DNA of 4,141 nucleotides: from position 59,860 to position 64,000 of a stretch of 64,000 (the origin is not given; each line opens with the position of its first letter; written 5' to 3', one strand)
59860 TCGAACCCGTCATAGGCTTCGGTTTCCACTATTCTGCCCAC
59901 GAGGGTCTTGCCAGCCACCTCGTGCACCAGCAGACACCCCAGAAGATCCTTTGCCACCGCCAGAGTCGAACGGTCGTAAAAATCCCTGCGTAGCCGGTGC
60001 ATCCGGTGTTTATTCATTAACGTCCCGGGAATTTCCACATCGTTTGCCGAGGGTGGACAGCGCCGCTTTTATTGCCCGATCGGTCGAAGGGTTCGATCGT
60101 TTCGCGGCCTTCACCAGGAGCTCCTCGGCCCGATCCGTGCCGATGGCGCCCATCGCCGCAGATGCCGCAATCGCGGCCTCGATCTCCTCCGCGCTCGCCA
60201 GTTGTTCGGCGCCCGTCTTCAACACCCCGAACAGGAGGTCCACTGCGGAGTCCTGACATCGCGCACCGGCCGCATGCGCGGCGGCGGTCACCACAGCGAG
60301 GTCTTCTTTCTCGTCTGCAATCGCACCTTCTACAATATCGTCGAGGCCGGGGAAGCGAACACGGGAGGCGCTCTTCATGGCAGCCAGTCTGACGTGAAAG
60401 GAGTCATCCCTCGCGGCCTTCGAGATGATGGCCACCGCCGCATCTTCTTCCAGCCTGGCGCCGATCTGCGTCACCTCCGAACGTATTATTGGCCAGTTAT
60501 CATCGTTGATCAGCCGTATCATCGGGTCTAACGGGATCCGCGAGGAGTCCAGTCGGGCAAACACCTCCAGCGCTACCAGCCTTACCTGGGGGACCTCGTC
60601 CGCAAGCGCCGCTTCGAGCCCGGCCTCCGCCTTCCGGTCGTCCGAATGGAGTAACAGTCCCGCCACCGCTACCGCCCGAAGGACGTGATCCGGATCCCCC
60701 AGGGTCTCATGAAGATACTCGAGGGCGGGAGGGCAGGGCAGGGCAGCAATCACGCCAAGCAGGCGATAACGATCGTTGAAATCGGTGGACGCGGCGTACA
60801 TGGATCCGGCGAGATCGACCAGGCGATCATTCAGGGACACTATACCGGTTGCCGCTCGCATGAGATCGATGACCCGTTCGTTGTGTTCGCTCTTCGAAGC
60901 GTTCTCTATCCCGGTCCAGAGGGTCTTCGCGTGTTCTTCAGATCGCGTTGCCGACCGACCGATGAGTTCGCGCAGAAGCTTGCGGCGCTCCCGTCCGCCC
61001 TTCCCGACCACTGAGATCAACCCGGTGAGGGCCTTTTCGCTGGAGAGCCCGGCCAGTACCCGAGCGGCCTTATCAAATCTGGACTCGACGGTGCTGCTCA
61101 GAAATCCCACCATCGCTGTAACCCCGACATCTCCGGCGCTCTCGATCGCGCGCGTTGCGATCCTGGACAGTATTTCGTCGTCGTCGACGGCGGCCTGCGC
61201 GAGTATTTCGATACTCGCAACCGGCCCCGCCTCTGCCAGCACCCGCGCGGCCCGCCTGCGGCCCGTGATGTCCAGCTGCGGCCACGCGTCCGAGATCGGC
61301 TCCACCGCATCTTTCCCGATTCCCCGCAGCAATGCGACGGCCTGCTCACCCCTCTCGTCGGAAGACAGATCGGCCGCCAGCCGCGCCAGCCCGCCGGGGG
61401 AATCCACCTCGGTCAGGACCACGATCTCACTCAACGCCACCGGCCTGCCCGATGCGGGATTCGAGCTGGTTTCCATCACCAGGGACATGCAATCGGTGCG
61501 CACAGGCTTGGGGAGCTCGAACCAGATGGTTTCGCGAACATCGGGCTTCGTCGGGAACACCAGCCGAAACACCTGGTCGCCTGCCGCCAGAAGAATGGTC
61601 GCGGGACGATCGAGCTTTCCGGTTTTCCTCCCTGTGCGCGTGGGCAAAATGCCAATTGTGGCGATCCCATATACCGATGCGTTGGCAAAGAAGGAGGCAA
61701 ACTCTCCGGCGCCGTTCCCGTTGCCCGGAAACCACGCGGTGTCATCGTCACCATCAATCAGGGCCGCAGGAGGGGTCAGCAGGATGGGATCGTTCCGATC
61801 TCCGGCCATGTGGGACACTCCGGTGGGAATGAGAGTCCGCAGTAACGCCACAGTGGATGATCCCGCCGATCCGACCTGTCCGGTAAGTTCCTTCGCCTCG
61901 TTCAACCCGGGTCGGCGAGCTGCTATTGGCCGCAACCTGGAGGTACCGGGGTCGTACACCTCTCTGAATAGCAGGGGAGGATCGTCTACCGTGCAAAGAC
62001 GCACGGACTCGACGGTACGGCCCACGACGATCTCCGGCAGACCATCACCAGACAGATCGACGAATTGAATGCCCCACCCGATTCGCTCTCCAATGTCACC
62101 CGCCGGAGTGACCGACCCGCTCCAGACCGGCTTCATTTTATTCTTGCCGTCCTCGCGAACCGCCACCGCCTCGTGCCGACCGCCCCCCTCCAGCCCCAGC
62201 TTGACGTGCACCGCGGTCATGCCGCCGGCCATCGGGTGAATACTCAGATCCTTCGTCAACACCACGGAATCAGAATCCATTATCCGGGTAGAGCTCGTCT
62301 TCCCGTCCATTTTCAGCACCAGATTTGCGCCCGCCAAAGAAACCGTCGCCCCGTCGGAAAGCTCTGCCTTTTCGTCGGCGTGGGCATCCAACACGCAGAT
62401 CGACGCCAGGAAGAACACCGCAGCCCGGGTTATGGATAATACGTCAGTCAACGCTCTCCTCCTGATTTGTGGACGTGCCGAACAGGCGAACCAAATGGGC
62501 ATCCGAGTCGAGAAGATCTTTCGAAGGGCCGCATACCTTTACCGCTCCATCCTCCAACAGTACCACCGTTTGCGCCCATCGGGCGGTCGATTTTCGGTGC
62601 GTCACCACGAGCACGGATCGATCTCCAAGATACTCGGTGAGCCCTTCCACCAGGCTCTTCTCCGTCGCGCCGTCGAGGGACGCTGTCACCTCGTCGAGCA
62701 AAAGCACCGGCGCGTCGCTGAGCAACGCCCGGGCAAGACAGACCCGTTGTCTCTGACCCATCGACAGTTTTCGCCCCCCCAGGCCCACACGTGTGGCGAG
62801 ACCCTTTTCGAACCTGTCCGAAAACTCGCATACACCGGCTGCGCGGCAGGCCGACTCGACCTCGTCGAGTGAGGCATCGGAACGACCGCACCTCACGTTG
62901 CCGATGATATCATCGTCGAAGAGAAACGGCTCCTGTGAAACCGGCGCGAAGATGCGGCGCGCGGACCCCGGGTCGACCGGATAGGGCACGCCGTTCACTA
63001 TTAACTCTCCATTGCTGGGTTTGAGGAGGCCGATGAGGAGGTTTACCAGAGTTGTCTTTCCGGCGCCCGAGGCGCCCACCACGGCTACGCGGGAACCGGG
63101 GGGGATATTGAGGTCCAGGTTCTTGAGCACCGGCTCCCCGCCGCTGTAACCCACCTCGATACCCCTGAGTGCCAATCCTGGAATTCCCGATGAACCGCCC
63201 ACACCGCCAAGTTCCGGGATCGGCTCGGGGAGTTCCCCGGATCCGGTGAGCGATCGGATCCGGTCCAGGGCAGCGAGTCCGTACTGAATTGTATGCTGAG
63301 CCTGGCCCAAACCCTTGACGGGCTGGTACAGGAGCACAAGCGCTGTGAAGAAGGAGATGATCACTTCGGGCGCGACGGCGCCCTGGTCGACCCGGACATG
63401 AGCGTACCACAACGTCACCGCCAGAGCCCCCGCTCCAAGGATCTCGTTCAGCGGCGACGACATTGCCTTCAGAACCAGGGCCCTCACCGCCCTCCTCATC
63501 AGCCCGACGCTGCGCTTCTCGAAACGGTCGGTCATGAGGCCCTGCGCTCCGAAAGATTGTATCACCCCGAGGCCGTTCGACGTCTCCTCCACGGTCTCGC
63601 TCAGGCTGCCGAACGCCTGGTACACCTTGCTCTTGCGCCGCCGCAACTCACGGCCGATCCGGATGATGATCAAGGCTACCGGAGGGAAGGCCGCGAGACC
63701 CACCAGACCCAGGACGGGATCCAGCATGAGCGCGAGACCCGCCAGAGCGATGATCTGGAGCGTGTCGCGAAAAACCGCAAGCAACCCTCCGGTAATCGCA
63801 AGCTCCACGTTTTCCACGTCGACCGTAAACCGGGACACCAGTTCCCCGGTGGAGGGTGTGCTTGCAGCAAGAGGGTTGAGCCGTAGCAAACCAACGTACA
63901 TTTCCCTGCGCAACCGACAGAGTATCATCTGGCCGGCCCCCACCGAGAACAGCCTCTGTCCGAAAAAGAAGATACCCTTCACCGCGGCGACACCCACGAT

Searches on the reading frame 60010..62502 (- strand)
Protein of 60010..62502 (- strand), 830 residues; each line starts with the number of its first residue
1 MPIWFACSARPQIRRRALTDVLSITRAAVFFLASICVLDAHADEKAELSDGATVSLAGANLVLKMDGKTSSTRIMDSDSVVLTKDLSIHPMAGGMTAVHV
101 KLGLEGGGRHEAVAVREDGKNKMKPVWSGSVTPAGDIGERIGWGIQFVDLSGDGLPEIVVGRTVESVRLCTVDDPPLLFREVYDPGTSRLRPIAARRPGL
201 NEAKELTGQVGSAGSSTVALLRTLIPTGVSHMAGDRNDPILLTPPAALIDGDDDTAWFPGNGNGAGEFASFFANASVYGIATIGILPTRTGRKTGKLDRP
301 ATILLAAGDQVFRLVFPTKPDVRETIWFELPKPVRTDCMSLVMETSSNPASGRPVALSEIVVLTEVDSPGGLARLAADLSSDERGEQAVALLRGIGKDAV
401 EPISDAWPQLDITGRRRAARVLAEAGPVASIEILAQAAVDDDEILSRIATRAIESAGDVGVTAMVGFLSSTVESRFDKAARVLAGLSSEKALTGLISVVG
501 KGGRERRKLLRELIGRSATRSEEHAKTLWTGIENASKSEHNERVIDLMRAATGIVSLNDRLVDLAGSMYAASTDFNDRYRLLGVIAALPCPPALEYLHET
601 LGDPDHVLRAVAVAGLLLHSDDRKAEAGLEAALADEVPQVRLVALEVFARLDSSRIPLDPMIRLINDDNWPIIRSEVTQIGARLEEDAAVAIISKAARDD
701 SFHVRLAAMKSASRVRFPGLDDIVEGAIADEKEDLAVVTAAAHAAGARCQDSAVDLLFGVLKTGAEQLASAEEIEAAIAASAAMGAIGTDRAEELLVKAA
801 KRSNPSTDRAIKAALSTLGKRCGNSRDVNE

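Call 78: search_protein_families(library=pfam, proteins=[window:60010-62502:-], max_evalue=0.001)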
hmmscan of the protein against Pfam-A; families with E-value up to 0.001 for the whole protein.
window:60010-62502:- (830 aa): 1 family
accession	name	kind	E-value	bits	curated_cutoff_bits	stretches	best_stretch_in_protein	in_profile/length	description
PF13646.12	HEAT_2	-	1.5e-14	54.5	27.7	2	595-678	2-84/88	HEAT repeats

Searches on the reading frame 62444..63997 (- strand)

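Call 78: search_protein_families(library=pfam, proteins=[window:62444-63997:-], max_evalue=0.001)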
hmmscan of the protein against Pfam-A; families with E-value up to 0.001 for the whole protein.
window:62444-63997:- (517 aa): 4 families
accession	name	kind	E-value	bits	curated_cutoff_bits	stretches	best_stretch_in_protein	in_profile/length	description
PF00664.28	ABC_membrane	-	5.2e-35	121.9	28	1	2-227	49-274/274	ABC transporter transmembrane region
PF00005.33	ABC_tran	-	5.5e-26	92.2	25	1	291-439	1-137/137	ABC transporter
PF13304.12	AAA_21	-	1e-06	29.5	27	0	410-467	237-298/304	AAA domain, putative AbiEii toxin, Type IV TA system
PF02463.25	SMC_N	-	5.7e-06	26.4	40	1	405-479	131-209/220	RecF/RecN/SMC N terminal domain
